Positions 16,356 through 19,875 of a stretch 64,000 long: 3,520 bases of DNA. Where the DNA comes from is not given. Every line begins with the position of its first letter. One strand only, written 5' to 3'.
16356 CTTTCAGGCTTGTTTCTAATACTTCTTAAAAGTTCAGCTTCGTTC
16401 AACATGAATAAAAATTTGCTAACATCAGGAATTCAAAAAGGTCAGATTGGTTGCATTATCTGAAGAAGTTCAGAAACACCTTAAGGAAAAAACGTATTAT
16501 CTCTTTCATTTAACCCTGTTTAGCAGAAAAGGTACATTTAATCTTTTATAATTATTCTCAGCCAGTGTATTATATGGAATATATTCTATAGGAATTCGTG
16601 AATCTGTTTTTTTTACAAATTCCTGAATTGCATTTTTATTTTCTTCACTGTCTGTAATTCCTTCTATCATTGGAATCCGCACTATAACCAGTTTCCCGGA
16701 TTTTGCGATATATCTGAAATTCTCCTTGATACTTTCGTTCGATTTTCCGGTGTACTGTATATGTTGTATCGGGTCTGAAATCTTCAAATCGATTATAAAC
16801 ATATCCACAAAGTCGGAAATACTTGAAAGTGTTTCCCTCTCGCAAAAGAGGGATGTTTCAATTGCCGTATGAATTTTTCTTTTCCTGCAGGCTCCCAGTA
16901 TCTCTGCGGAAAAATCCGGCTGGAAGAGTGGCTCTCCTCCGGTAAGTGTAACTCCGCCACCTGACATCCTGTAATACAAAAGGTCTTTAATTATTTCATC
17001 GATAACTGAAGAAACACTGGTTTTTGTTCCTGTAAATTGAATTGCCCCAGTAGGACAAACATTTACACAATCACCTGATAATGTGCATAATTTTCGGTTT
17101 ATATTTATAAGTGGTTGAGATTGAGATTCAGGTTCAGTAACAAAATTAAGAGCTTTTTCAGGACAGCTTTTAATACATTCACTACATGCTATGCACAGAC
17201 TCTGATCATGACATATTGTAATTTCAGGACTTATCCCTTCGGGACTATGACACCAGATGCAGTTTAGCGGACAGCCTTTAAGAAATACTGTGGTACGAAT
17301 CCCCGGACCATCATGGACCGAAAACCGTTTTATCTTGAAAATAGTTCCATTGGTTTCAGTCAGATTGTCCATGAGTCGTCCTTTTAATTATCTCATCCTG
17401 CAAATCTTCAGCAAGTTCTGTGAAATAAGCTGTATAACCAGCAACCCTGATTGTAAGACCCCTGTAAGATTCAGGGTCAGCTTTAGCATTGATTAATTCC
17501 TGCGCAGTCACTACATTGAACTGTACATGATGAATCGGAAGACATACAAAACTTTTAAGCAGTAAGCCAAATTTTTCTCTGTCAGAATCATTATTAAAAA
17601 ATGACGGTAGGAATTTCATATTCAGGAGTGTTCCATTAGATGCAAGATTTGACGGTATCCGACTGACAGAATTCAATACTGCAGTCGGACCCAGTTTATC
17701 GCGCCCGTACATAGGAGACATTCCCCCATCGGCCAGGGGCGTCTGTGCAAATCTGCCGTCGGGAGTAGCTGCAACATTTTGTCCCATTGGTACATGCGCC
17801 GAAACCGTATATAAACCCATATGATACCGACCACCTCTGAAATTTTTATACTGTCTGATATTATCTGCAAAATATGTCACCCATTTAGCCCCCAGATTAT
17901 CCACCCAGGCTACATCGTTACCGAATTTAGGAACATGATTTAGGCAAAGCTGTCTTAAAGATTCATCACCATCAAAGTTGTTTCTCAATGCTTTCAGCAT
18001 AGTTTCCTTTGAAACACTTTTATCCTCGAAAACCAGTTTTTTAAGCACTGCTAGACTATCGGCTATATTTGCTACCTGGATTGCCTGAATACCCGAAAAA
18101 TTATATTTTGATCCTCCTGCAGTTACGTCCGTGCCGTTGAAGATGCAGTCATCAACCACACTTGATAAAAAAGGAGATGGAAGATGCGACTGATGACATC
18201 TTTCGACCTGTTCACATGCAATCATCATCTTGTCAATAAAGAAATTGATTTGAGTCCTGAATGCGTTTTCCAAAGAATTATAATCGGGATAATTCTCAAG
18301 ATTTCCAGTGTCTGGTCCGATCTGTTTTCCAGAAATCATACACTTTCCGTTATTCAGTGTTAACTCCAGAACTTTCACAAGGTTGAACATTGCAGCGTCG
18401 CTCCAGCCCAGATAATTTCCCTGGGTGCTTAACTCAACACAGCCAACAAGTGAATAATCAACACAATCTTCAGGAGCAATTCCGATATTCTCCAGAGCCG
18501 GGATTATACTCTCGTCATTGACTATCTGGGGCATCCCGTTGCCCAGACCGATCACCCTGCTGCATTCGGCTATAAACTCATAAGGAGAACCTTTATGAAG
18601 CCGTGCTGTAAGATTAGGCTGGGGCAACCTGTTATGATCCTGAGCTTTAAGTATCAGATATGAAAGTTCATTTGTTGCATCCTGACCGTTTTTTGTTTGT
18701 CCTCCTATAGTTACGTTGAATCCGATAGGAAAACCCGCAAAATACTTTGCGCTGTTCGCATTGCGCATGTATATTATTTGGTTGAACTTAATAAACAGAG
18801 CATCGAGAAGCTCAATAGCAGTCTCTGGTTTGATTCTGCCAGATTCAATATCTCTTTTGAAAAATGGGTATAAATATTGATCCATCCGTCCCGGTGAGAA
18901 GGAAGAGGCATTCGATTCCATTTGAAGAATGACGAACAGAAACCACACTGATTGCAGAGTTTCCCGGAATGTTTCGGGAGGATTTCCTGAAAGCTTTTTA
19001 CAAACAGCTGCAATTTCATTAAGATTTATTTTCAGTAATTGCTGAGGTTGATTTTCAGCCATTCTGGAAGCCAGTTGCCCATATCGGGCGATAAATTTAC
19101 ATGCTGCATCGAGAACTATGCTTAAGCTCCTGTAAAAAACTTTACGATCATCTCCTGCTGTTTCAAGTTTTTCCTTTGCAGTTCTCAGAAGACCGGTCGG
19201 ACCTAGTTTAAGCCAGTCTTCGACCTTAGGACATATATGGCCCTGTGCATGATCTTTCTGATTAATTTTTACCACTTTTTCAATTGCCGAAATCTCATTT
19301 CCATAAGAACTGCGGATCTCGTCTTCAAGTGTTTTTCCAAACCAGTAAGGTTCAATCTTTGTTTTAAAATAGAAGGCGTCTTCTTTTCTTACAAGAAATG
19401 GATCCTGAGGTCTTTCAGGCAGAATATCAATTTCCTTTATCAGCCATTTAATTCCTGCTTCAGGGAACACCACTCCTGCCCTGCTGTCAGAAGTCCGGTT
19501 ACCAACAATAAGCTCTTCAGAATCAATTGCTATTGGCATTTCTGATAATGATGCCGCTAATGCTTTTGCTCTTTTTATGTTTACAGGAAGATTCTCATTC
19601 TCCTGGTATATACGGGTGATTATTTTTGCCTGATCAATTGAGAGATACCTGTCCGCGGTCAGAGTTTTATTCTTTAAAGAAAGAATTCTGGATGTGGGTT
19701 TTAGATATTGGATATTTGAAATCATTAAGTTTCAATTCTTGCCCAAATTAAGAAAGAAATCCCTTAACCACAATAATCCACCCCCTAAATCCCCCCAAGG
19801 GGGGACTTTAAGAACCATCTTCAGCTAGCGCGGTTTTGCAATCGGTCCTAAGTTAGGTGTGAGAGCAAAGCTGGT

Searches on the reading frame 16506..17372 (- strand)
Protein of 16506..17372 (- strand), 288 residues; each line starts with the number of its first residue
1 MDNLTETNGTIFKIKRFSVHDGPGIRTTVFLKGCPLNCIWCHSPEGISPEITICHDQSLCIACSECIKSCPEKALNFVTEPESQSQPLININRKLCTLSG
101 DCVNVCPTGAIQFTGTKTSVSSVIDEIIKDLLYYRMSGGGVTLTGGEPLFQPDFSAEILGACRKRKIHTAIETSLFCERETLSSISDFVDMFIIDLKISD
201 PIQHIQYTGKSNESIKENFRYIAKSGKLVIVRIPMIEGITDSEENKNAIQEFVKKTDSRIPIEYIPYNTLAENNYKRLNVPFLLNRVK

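Call 17: search_protein_families(library=pfam, proteins=[window:16506-17372:-], max_evalue=0.0001)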
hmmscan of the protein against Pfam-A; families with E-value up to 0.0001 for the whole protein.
window:16506-17372:- (288 aa): 9 families
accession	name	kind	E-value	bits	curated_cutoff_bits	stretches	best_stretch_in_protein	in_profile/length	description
PF04055.27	Radical_SAM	-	2.3e-14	54.4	29.5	1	114-243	20-158/166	Radical SAM superfamily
PF12837.12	Fer4_6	-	8.3e-11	41.7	25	1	89-111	2-24/24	4Fe-4S binding domain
PF13353.11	Fer4_12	-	1.5e-10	41.9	22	1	21-172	2-88/137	4Fe-4S single cluster domain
PF12838.12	Fer4_7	-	6e-10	39.9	27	1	60-110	2-52/52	4Fe-4S dicluster domain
PF13237.11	Fer4_10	-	5.2e-09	36.3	25.5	0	89-115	2-30/53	4Fe-4S dicluster domain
PF00037.32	Fer4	-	1.5e-07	31.3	21.1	0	90-112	2-24/24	4Fe-4S binding domain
PF13484.11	Fer4_16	-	2.1e-07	32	30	0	60-85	2-26/66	4Fe-4S double cluster binding domain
PF14697.11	Fer4_21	-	1.3e-06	28.9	35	1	56-112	4-58/59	4Fe-4S dicluster domain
PF13187.11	Fer4_9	-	1.3e-05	25.5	27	1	60-111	2-52/52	4Fe-4S dicluster domain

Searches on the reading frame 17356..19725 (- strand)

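Call 17: search_protein_families(library=pfam, proteins=[window:17356-19725:-], max_evalue=0.0001)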
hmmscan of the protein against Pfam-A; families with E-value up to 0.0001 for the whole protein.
window:17356-19725:- (789 aa): 2 families
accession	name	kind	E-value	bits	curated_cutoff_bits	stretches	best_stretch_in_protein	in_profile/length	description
PF02901.20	PFL-like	-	9.6e-208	692.3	24.3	1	12-648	3-647/647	Pyruvate formate lyase-like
PF01228.26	Gly_radical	-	3.9e-27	95.3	22.2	1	667-769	3-106/106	Glycine radical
